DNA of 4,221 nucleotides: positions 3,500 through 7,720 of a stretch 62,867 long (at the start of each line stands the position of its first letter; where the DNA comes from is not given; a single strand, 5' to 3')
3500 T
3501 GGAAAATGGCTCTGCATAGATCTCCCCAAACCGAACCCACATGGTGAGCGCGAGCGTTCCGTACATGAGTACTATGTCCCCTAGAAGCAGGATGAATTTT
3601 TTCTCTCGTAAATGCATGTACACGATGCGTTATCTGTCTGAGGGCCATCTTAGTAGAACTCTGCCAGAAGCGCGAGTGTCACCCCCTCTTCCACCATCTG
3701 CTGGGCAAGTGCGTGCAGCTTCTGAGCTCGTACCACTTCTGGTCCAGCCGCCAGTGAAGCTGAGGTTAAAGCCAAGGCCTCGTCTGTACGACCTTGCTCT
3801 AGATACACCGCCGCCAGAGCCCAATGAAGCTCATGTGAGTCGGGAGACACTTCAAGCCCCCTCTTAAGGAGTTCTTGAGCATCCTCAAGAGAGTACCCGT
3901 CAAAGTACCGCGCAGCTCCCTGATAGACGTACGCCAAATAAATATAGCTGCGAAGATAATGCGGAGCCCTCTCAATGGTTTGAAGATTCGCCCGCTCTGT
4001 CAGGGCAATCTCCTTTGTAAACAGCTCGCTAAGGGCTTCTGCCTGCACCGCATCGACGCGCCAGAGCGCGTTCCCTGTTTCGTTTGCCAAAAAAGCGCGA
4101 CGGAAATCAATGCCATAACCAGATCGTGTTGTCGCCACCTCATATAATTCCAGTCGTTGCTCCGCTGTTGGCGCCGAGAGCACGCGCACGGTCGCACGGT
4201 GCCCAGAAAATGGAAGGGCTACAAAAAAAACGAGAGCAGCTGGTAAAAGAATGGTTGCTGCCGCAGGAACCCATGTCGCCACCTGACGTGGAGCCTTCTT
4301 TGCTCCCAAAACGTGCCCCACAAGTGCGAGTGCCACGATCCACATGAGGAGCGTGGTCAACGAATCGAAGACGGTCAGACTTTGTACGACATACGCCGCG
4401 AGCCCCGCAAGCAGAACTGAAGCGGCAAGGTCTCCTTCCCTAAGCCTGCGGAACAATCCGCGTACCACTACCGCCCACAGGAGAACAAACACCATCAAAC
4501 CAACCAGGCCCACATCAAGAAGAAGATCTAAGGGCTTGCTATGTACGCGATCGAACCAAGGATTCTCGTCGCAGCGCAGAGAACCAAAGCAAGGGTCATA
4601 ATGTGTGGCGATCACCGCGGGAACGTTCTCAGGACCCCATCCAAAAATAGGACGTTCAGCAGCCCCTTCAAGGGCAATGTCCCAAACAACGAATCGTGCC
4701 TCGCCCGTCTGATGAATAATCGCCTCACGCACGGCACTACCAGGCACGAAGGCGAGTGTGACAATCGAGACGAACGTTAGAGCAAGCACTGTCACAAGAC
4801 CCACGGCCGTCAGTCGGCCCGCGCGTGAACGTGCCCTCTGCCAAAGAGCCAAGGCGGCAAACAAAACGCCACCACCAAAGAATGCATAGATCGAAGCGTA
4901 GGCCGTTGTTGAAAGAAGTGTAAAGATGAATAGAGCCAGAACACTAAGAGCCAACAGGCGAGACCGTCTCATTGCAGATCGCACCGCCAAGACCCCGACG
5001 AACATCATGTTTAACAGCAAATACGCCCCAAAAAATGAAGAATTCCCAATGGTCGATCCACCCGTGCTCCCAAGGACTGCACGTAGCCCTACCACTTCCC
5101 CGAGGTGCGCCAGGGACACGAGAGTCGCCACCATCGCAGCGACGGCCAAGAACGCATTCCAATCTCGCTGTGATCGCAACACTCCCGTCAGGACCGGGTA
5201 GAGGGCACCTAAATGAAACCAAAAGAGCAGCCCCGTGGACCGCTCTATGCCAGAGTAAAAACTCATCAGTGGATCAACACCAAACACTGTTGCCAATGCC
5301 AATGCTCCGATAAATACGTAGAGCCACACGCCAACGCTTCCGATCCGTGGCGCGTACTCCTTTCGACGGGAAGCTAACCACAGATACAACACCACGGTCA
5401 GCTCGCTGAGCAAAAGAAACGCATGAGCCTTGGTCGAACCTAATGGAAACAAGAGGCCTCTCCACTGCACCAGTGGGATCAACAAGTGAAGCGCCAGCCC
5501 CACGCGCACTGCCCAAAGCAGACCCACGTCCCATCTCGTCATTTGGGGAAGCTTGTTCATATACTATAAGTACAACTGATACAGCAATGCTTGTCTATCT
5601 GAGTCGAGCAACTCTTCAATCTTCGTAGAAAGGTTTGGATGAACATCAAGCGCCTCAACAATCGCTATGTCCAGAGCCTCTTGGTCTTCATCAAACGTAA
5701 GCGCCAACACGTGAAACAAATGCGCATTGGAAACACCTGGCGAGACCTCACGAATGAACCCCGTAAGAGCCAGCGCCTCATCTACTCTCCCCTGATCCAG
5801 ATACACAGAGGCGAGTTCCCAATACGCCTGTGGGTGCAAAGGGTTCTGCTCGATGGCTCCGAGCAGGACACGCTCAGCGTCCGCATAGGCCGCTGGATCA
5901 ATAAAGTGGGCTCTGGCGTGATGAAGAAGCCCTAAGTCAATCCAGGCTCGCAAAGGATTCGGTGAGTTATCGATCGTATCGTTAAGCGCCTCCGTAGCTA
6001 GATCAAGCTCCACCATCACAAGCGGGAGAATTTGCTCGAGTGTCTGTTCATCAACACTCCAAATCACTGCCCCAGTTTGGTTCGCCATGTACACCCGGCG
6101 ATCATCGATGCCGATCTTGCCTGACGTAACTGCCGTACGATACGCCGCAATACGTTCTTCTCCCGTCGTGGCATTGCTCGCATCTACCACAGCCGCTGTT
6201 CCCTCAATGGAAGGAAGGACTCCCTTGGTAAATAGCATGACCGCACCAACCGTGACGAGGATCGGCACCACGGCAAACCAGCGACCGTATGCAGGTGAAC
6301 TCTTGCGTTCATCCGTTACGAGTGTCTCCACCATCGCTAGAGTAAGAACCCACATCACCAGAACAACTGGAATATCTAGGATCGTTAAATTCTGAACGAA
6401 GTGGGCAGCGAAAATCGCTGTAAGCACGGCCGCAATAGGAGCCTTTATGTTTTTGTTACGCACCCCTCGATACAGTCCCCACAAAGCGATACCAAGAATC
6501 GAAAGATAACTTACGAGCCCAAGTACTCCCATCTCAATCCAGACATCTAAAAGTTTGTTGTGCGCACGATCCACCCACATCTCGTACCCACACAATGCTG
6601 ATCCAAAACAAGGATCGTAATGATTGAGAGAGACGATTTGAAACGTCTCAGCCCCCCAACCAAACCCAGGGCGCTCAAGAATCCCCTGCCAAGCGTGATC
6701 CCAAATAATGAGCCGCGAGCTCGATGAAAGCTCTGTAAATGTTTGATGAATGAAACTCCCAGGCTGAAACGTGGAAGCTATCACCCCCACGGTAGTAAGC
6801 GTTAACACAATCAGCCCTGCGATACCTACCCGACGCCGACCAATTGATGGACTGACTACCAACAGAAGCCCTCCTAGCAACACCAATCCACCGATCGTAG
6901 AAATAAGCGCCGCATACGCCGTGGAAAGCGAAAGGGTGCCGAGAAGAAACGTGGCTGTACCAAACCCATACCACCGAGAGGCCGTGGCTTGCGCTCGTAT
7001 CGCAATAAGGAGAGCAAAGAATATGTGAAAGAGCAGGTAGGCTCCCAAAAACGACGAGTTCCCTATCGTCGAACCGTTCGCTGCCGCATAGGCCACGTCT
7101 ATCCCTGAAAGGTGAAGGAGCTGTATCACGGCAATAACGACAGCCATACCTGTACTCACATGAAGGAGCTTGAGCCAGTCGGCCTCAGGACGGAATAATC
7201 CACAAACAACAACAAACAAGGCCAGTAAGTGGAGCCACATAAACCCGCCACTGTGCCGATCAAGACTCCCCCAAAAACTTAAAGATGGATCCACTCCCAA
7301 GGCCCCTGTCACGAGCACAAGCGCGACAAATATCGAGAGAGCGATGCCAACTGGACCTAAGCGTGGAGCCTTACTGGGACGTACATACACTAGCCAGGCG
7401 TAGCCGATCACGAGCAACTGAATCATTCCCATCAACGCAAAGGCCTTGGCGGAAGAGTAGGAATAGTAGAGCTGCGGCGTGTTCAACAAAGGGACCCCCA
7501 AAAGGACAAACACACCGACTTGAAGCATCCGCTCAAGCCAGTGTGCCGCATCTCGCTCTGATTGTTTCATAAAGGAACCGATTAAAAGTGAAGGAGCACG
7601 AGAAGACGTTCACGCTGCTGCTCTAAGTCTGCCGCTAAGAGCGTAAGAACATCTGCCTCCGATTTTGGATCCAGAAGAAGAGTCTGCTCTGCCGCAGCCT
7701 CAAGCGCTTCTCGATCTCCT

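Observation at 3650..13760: Five paralogous O-antigen-ligase/O-OTase-TPR genes in one array: a possible substrate-specific protein-glycosylation battery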

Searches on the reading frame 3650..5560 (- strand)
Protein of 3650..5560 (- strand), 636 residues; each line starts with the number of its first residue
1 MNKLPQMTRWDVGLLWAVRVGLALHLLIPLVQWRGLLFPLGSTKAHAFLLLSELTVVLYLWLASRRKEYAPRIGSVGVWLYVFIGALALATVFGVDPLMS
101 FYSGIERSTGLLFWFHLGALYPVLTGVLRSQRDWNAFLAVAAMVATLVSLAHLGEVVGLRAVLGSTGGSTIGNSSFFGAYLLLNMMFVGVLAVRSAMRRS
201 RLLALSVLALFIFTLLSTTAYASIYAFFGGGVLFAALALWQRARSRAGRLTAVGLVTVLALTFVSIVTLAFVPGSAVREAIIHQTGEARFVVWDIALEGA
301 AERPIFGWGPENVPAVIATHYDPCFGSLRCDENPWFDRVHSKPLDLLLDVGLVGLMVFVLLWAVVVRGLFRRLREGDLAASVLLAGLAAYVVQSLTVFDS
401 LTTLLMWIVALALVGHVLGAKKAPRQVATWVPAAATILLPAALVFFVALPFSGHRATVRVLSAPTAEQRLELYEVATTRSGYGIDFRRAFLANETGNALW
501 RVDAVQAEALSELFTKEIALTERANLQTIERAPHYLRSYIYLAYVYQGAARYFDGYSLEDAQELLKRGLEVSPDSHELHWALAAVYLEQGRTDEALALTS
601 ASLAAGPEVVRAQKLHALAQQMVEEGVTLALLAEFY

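Call 4: search_protein_families(library=pfam, proteins=[window:3650-5560:-], max_evalue=0.01)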
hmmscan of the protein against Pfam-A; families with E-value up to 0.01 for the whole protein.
window:3650-5560:- (636 aa): 8 families
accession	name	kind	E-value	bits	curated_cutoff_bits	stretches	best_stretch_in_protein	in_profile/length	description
PF04932.20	Wzy_C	-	4.5e-11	43.2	31.7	1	208-359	3-149/149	O-Antigen ligase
PF14559.12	TPR_19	-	7.4e-08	33.1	25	1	558-617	7-66/68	Tetratricopeptide repeat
PF13432.12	TPR_16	-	1.4e-05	25.8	32.7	1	559-607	14-62/65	Tetratricopeptide repeat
PF13414.12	TPR_11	-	0.00016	21.7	26.8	1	552-590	4-42/42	TPR repeat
PF13428.12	TPR_14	-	0.00017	22.4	23.5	1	577-617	2-42/44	Tetratricopeptide repeat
PF13431.12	TPR_17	-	0.00021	21.8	24.4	0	564-596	1-33/34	Tetratricopeptide repeat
PF07719.23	TPR_2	-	0.0015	19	27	0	577-606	2-31/34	Tetratricopeptide repeat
PF07721.20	TPR_4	-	0.0059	17.6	27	1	578-598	3-23/26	Tetratricopeptide repeat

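Call 9: search_protein_families(library=ncbifam, proteins=[window:3650-5560:-], max_evalue=0.1)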
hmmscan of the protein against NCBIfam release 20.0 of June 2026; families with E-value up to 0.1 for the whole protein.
window:3650-5560:- (636 aa): 6 families
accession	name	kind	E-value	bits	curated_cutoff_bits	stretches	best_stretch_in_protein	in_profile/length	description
NF052415.1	T3SS_chap_SctY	equivalog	0.00057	20.4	70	1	576-622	6-52/106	type III secretion apparatus assembly chaperone SctY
TIGR02917.1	PEP_TPR_lipo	equivalog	0.00086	17.3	312.2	1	543-624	127-207/899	XrtA/PEP-CTERM system TPR-repeat protein PrsT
TIGR02521.1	type_IV_pilW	equivalog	0.004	16.7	154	1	547-596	36-85/234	type IV pilus biogenesis/stability protein PilW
NF040959.1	MamA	equivalog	0.0098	15.4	200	1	558-615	121-178/204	magnetosome protein MamA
NF033762.1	social_mot_Tgl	equivalog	0.016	14.5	225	1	559-603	83-127/252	social motility TPR repeat lipoprotein Tgl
NF008757.0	PRK11788.1-5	equivalog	0.058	12.5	363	1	560-618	53-110/388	lipopolysaccharide assembly protein LapB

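Call 10: search_solved_structures(query=A1, max_evalue=10, show_alignments=3)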
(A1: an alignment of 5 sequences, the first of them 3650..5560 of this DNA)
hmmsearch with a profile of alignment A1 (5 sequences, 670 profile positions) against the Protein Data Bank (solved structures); distinct sequences matched with E-value up to 10: 161 (the best 60 are shown).
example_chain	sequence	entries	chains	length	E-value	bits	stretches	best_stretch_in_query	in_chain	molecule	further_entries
7yeh_B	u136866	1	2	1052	4.8e-29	104.3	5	555-647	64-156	UDP-N-acetylglucosamine--peptide N-acetylglucosaminyltransferase 110 kDa subunit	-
7yea_A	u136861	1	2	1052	5.9e-29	104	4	555-647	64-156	UDP-N-acetylglucosamine--peptide N-acetylglucosaminyltransferase 110 kDa subunit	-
7ntf_A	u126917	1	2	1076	7.8e-29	103.6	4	556-647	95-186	Isoform 1 of UDP-N-acetylglucosamine--peptide N-acetylglucosaminyltransferase 110 kDa subu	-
9qhb_A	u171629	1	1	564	7.7e-25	90.4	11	560-649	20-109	Engineered tetratricopeptide repeat protein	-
6eou_A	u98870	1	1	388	1.7e-23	86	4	556-647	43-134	UDP-N-acetylglucosamine--peptide N-acetylglucosaminyltransferase 110 kDa subunit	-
1w3b_A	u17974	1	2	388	2.1e-23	85.7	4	556-647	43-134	UDP-N-ACETYLGLUCOSAMINE--PEPTIDE N-ACETYLGLUCOSAMINYLTRANSFERASE 110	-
8bu0_A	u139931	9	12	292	8.1e-17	63.9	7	561-616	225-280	Consensus tetratricopeptide repeat protein | Crystal structure of an 8-repeat consensus TPR superhelix with Zinc. | Monomer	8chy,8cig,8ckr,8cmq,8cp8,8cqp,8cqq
9qhc_A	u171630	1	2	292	4e-13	51.7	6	560-618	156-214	Engineered tetratricopeptide repeat protein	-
3lca_A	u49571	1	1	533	5.1e-13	51.4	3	554-612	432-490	Protein TOM71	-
3fp2_A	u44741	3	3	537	5.3e-13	51.3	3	554-612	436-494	TPR repeat-containing protein YHR117W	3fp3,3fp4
8cm9_A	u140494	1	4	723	6.1e-12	47.8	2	561-627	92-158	UDP-N-acetylglucosamine--peptide N-acetylglucosaminyltransferase 110 kDa subunit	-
6q4m_A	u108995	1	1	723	7.7e-12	47.5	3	560-627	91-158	UDP-N-acetylglucosamine--peptide N-acetylglucosaminyltransferase 110 kDa subunit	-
6ibo_A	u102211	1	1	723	7.7e-12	47.5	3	560-627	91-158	UDP-N-acetylglucosamine--peptide N-acetylglucosaminyltransferase 110 kDa subunit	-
3pe3_A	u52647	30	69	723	7.7e-12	47.5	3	560-627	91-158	UDP-N-acetylglucosamine--peptide N-acetylglucosaminyltransferase 110 kDa subunit | UDP-N-ACETYLGLUCOSAMINE--PEPTIDE N-ACETYLGLUCOSAMINYL TRANSFERASE 110 KDA SUB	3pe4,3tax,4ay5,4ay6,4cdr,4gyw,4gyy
6tka_AAA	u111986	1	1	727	8.3e-12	47.4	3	560-627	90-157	UDP-N-acetylglucosamine--peptide N-acetylglucosaminyltransferase 110 kDa subunit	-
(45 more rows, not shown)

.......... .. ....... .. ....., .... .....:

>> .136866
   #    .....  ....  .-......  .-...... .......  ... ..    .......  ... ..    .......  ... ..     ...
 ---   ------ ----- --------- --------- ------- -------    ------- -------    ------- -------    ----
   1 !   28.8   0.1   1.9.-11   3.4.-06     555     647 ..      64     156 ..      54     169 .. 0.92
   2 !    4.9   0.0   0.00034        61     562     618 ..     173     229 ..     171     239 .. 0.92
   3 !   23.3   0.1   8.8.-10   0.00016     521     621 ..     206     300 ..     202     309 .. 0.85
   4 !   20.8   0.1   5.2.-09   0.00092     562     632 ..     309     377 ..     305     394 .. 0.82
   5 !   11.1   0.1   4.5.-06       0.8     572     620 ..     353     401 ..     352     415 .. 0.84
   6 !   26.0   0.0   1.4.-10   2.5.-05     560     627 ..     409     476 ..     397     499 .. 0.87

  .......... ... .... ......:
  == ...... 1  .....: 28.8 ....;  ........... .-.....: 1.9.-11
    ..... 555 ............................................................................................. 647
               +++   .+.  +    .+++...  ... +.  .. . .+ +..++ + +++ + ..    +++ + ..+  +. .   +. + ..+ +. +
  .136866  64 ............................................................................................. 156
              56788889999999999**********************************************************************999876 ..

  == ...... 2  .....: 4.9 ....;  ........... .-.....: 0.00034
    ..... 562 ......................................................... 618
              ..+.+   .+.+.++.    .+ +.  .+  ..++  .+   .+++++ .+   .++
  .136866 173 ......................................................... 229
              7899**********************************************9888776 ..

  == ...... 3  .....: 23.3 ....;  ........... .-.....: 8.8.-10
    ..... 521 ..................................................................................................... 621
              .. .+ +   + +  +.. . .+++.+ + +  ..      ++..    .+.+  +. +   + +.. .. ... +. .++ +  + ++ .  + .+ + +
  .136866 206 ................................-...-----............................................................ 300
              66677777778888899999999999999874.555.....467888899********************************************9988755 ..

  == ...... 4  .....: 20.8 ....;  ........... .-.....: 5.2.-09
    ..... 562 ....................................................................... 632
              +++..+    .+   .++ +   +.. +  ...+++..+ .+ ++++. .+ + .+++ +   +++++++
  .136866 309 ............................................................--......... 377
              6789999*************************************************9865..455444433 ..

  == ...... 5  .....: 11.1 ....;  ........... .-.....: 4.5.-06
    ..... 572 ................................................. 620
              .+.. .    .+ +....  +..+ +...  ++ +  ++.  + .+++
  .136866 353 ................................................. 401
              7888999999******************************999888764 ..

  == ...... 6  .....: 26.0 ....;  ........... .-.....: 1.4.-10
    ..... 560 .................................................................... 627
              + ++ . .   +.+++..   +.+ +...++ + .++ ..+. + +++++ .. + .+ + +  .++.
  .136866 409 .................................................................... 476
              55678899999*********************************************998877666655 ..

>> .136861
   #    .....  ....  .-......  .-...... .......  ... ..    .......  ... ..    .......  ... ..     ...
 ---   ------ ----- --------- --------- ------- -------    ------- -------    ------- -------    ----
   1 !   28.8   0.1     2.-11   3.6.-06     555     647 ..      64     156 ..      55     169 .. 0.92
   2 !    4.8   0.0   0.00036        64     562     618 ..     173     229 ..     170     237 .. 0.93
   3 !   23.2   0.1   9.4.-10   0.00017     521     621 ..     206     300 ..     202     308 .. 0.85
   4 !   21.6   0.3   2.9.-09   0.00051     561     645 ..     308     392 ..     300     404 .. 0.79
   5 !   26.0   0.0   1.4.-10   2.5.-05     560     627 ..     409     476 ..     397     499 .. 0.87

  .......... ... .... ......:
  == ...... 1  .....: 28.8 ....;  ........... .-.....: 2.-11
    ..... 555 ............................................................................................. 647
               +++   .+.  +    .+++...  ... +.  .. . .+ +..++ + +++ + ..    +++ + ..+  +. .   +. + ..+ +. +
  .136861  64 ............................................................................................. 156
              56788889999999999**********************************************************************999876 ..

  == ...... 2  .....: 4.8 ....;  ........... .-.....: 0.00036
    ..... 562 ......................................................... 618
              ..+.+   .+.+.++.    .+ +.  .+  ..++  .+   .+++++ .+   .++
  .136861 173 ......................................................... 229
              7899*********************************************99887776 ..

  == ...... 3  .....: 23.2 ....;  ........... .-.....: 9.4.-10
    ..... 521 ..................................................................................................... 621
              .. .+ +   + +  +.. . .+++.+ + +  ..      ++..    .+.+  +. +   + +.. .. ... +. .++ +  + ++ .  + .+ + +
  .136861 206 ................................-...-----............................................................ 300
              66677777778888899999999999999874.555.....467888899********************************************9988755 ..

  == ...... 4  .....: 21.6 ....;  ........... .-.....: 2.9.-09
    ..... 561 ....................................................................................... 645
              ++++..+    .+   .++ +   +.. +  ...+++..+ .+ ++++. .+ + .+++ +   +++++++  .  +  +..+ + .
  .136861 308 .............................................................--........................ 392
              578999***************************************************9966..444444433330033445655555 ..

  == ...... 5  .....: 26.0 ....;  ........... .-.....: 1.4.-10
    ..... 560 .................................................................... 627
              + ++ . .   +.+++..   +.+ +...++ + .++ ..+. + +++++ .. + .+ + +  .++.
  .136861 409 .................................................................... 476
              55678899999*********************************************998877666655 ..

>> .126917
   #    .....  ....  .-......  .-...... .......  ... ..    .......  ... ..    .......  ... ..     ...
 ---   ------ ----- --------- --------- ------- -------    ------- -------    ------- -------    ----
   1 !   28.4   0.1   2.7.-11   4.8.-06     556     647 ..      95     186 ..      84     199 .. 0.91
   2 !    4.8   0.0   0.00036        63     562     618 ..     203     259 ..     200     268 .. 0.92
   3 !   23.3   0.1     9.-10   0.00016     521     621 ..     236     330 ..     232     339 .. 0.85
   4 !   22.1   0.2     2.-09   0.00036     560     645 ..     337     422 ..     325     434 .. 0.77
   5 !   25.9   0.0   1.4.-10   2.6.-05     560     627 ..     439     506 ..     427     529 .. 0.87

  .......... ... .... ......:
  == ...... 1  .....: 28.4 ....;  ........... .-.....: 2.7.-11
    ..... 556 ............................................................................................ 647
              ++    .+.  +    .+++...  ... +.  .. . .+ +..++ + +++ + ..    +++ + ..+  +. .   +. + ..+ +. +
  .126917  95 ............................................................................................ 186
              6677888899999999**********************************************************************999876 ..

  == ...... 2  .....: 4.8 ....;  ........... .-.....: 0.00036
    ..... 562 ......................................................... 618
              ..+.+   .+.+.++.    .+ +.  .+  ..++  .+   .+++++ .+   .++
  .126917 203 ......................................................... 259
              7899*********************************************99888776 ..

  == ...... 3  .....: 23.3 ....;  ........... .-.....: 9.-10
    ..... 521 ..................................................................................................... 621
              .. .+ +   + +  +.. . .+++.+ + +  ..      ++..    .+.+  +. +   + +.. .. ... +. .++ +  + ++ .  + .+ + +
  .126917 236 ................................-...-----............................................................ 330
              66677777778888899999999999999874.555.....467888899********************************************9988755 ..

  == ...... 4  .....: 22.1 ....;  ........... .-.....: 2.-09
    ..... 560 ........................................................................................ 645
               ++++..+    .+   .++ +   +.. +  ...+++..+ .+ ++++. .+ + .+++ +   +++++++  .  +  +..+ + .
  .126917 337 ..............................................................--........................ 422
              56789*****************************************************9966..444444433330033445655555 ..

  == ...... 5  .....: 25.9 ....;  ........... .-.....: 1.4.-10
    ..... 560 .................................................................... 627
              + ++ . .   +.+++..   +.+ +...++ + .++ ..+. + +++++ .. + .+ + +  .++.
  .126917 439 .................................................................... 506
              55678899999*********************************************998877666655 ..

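Call 22: find_related_loci(query=A1, collection=genome_contigs, flank=10000)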
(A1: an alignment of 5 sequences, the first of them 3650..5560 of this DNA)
Query A1 (636 aa) in genome_contigs; peptide patterns used: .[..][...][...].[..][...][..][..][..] (x = any residue, [..] = any of these).
42 stretches matched a pattern; 29 encode a relative of the query (tblastn E <= 1e-3); 29 distinct loci.
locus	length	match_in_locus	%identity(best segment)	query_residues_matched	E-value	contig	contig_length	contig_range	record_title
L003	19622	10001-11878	63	9-636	0e+0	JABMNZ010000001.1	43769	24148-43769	MAG: Parcubacteria group bacterium isolate bin.251 k141_109733, whole genome shotgun sequence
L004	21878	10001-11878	37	11-625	5e-126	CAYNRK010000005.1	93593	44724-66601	MAG TPA_asm: uncultured Gammaproteobacteria bacterium isolate SRP077602_co8_262 genome assembly, contig: NODE_269_length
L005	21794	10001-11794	37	14-607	6e-115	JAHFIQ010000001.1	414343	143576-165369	MAG: Candidatus Uhrbacteria bacterium isolate nzgw366 NODE_8_length_414344_cov_41.955565, whole genome shotgun sequence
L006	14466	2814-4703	35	9-627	2e-113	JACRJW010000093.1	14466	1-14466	MAG: Candidatus Uhrbacteria bacterium isolate NC_groundwater_1839_Pr3_B-0.1um_53_10 SR-2_scaffold_141_3466972, whole gen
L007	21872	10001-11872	37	3-616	5e-107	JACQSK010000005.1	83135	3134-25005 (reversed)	MAG: Candidatus Uhrbacteria bacterium isolate NC_groundwater_1383_Ag_S-0.2um_59_539 S_p2_S4_coassembly_k141_379953, whol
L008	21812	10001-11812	35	13-611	7e-107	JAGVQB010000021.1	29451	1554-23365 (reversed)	MAG: bacterium isolate DeMMO3_34 c_000000067694, whole genome shotgun sequence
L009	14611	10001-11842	36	19-618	1e-100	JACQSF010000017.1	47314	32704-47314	MAG: Candidatus Uhrbacteria bacterium isolate NC_groundwater_1378_Ag_S-0.2um_51_101 S_p2_S4_coassembly_k141_1799718, who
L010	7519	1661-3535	31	19-634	3e-74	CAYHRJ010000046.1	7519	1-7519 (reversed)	MAG TPA_asm: uncultured Gammaproteobacteria bacterium isolate ERP119705_co14_53 genome assembly, contig: NODE_16029_leng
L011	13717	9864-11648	27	13-591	9e-58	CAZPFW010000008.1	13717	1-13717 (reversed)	MAG TPA_asm: uncultured Candidatus Saccharibacteria bacterium isolate binchicken_co39_267 genome assembly, contig: NODE_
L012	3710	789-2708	29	18-623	1e-56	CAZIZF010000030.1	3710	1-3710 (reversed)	MAG TPA_asm: uncultured Candidatus Saccharibacteria bacterium isolate SRP345593_co1_114 genome assembly, contig: NODE_19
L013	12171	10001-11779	29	27-617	1e-50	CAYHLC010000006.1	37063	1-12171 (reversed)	MAG TPA_asm: uncultured Candidatus Saccharibacteria bacterium isolate ERP119705_co13_82 genome assembly, contig: NODE_13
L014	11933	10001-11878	27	17-607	2e-50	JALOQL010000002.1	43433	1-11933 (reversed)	MAG: Candidatus Paceibacterota bacterium isolate Prado154 scaffold_1855, whole genome shotgun sequence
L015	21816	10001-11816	34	14-608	4e-72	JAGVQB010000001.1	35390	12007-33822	MAG: bacterium isolate DeMMO3_34 c_000000095292, whole genome shotgun sequence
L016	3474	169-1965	29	14-608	1e-48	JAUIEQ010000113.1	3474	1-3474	MAG: bacterium isolate 8_bin.40 NODE_24172_length_3474_cov_0.762175, whole genome shotgun sequence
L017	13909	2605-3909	30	14-425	3e-45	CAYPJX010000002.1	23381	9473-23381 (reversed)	MAG TPA_asm: uncultured Candidatus Saccharibacteria bacterium isolate SRP286056_co2_22 genome assembly, contig: NODE_320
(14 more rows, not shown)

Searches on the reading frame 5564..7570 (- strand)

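Call 4: search_protein_families(library=pfam, proteins=[window:5564-7570:-], max_evalue=0.01)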
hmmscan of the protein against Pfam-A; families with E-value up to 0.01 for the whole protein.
window:5564-7570:- (668 aa): 5 families
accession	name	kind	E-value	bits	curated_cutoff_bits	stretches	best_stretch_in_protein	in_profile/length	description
PF04932.20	Wzy_C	-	1.4e-10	41.6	31.7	1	211-356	8-149/149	O-Antigen ligase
PF13432.12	TPR_16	-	3.4e-08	34.2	32.7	1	562-601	13-52/65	Tetratricopeptide repeat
PF14559.12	TPR_19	-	2e-05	25.3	25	1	561-602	6-47/68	Tetratricopeptide repeat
PF13431.12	TPR_17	-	0.00019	21.9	24.4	1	571-600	4-33/34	Tetratricopeptide repeat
PF13428.12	TPR_14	-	0.0021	19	23.5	0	580-602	1-23/44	Tetratricopeptide repeat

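Call 9: search_protein_families(library=ncbifam, proteins=[window:5564-7570:-], max_evalue=0.1)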
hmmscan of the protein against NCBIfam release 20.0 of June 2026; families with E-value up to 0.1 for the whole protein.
window:5564-7570:- (668 aa): 2 families
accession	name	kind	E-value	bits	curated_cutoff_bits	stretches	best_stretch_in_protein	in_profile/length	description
NF033762.1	social_mot_Tgl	equivalog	0.045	13.1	225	0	526-602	51-122/252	social motility TPR repeat lipoprotein Tgl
TIGR00990.1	3a0801s09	subfamily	0.091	11.4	757.25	0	549-655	511-609/615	mitochondrial import receptor subunit TOM70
